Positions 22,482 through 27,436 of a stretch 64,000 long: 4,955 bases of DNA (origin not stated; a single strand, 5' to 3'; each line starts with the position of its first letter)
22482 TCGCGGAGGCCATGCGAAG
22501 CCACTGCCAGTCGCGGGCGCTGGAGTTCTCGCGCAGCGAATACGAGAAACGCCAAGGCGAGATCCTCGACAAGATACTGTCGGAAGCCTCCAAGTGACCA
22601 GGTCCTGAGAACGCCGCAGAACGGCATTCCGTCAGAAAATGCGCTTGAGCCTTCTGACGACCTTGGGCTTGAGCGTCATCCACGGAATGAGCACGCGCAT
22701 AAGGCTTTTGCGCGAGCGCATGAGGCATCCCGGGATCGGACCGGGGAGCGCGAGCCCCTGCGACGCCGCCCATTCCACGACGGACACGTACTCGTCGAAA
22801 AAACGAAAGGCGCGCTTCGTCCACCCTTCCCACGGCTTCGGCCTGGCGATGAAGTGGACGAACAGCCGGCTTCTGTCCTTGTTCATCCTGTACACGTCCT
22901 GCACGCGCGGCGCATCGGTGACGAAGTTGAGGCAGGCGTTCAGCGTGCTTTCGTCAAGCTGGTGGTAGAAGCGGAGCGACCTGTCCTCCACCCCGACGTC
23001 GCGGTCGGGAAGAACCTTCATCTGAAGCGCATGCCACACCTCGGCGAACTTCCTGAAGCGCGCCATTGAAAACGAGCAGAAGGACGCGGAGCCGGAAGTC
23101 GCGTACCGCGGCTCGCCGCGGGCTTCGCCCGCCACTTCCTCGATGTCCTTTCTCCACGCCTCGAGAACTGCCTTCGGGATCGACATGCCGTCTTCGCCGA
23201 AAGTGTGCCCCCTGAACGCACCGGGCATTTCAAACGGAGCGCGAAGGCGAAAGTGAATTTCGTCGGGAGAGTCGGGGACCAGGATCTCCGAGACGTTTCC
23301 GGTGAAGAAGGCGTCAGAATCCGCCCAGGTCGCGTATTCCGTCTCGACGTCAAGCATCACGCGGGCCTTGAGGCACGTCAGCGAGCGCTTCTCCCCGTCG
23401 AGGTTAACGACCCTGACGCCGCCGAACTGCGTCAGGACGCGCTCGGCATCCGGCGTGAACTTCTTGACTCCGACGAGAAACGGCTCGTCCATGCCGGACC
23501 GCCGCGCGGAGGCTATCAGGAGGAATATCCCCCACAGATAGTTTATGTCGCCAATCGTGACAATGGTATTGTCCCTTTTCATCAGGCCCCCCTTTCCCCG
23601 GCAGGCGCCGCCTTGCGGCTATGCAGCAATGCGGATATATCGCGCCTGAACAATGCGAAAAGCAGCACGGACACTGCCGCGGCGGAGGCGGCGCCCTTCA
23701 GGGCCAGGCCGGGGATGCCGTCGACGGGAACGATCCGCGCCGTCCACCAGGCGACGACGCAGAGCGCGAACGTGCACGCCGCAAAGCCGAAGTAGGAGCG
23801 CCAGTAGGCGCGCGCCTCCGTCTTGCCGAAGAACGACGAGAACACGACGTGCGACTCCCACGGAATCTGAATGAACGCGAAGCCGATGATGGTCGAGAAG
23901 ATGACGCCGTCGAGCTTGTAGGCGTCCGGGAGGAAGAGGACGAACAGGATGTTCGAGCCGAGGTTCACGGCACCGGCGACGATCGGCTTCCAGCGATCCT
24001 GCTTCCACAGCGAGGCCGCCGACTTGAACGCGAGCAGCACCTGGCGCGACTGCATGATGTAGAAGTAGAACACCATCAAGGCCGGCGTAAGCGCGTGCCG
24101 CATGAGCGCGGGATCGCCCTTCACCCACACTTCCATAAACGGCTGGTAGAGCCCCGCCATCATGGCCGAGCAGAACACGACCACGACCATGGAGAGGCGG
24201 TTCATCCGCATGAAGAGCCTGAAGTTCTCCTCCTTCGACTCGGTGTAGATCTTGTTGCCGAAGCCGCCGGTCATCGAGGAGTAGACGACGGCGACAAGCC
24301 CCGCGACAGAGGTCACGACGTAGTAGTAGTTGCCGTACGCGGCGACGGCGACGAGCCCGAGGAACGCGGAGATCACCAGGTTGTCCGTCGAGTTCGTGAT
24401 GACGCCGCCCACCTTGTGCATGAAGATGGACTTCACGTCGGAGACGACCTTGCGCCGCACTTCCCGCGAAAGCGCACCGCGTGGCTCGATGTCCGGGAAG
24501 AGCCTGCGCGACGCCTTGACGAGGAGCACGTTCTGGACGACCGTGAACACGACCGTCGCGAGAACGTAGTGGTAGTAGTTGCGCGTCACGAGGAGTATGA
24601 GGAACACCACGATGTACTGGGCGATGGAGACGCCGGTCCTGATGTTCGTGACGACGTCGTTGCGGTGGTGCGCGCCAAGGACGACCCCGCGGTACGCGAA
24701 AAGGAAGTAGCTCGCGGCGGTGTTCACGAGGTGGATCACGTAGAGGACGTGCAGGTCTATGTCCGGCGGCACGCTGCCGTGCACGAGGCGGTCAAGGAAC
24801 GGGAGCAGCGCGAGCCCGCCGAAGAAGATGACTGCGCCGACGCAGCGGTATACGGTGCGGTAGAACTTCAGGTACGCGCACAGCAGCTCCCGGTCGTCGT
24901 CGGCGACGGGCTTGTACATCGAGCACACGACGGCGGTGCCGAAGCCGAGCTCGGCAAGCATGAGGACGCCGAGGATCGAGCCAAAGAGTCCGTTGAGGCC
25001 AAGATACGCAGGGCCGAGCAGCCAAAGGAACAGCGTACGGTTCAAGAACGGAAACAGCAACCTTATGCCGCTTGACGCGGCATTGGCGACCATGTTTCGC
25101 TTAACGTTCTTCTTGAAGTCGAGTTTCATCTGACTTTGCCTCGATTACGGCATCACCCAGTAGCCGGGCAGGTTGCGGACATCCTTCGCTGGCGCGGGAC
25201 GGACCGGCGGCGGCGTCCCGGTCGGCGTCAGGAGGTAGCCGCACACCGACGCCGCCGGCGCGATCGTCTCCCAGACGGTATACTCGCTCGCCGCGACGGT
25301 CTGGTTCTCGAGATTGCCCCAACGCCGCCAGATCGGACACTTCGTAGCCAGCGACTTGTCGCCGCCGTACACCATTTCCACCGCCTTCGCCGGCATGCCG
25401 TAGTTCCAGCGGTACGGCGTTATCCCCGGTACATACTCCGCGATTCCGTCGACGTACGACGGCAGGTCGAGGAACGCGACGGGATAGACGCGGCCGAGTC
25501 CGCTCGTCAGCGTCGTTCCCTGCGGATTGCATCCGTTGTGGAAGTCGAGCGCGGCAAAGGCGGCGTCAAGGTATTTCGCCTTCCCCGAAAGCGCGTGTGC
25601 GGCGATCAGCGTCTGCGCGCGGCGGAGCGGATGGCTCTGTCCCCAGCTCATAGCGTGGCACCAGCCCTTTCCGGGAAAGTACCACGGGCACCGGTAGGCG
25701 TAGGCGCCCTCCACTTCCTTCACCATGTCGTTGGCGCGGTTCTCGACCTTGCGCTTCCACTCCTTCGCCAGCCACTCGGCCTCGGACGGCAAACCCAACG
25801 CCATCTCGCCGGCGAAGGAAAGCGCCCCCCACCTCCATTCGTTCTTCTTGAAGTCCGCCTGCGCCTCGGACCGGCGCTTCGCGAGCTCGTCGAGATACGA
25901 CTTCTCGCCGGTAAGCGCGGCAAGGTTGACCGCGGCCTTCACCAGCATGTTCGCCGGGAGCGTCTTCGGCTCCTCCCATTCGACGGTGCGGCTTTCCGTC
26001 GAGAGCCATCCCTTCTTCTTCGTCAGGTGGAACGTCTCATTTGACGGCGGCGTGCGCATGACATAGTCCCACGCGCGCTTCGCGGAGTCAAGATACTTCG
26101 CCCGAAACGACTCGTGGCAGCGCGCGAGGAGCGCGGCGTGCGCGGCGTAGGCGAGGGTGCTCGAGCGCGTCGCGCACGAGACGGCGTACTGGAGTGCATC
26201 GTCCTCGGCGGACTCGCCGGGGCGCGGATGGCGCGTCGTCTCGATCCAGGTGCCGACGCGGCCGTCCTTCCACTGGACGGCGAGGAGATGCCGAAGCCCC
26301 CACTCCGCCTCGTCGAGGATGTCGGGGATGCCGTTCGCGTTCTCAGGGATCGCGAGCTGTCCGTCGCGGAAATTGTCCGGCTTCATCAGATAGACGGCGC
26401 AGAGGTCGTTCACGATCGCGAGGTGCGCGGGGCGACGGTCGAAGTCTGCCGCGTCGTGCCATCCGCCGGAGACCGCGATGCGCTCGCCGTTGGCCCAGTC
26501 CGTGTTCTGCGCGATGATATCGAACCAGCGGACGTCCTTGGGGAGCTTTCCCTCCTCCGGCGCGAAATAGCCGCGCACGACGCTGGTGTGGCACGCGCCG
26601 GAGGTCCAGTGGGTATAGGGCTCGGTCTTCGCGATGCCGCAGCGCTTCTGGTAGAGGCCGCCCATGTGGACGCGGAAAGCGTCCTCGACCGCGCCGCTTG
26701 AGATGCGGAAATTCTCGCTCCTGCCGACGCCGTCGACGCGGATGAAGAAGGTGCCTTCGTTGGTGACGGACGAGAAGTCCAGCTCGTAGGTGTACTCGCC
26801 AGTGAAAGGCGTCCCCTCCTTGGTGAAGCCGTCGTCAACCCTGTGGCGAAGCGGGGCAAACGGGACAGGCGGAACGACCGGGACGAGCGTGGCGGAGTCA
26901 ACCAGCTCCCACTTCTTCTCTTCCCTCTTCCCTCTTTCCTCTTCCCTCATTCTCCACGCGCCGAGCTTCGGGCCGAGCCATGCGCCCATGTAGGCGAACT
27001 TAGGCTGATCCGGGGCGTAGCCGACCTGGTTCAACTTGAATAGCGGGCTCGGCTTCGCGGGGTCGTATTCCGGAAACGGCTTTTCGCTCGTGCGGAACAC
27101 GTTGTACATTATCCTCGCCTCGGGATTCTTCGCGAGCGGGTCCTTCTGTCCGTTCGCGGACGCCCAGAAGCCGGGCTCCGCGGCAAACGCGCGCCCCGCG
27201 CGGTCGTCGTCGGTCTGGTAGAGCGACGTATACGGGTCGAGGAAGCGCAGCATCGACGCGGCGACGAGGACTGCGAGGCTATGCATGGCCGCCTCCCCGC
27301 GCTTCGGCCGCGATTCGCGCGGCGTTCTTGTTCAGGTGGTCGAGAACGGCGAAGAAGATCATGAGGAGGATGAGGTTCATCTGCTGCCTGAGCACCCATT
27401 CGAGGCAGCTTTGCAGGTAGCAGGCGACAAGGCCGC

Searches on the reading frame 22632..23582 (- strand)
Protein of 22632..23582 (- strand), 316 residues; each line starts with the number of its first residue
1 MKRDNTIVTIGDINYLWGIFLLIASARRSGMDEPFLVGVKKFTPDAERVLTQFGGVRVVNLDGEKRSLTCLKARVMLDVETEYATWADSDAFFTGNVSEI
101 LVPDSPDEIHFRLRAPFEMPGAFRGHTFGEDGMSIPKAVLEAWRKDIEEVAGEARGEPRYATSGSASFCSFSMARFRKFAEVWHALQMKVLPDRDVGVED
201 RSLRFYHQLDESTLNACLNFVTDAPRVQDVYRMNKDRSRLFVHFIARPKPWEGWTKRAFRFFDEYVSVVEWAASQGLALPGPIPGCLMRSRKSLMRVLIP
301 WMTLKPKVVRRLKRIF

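Call 4: search_protein_families(library=pfam, proteins=[window:22632-23582:-], max_evalue=0.01)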
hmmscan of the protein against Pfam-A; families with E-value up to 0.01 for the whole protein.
window:22632-23582:- (316 aa): 0 families

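Call 15: search_protein_families(library=ncbifam, proteins=[window:22632-23582:-], max_evalue=0.01)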
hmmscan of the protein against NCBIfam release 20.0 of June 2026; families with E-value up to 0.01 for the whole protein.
window:22632-23582:- (316 aa): 0 families

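Call 68: search_solved_structures(query=window:22632-23582:-, max_evalue=1)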
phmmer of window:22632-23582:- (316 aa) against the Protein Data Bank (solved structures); distinct sequences matched with E-value up to 1: 2.
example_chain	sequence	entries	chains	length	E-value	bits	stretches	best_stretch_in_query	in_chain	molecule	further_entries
7l0l_B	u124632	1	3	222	0.11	14.8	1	200-267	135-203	Hemagglutinin HA2 chain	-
7dkj_A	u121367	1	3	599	0.56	12.5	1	200-267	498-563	Hemagglutinin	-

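Call 80: search_protein_families(library=pfam, proteins=[window:22632-23582:-], max_evalue=5)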
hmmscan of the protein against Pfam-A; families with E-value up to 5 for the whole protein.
window:22632-23582:- (316 aa): 0 families

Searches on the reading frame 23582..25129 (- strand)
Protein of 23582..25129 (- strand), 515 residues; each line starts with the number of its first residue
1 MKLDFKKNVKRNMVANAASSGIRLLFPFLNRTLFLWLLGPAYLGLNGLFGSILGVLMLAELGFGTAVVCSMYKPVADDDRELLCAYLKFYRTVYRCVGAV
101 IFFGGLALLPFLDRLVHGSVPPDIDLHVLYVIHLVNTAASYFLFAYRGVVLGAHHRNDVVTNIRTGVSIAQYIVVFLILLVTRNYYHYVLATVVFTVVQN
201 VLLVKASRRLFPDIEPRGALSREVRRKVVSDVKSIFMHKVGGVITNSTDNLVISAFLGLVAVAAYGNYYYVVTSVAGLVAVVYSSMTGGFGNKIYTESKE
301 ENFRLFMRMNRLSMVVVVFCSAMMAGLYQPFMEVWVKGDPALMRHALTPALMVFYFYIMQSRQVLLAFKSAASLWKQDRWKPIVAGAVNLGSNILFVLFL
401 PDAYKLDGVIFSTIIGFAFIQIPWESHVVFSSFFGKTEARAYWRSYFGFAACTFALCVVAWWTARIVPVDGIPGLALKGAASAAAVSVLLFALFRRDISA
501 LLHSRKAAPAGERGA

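Call 4: search_protein_families(library=pfam, proteins=[window:23582-25129:-], max_evalue=0.01)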
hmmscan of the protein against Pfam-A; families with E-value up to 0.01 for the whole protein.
window:23582-25129:- (515 aa): 1 family
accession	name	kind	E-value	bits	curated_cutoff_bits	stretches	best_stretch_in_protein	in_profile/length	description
PF01943.22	Polysacc_synt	-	2.5e-08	34.1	28.2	1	10-283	2-262/274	Polysaccharide biosynthesis protein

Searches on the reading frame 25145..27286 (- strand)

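Call 4: search_protein_families(library=pfam, proteins=[window:25145-27286:-], max_evalue=0.01)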
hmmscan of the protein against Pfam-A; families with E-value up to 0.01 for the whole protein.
window:25145-27286:- (713 aa): 2 families
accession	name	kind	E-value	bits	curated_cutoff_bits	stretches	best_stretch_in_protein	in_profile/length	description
PF00759.25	Glyco_hydro_9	-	2.5e-25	90.1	27.7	1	207-604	8-384/444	Glycosyl hydrolase family 9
PF02927.20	CelD_N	-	1.3e-10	42.3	24.6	1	81-188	4-85/86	Cellulase N-terminal ig-like domain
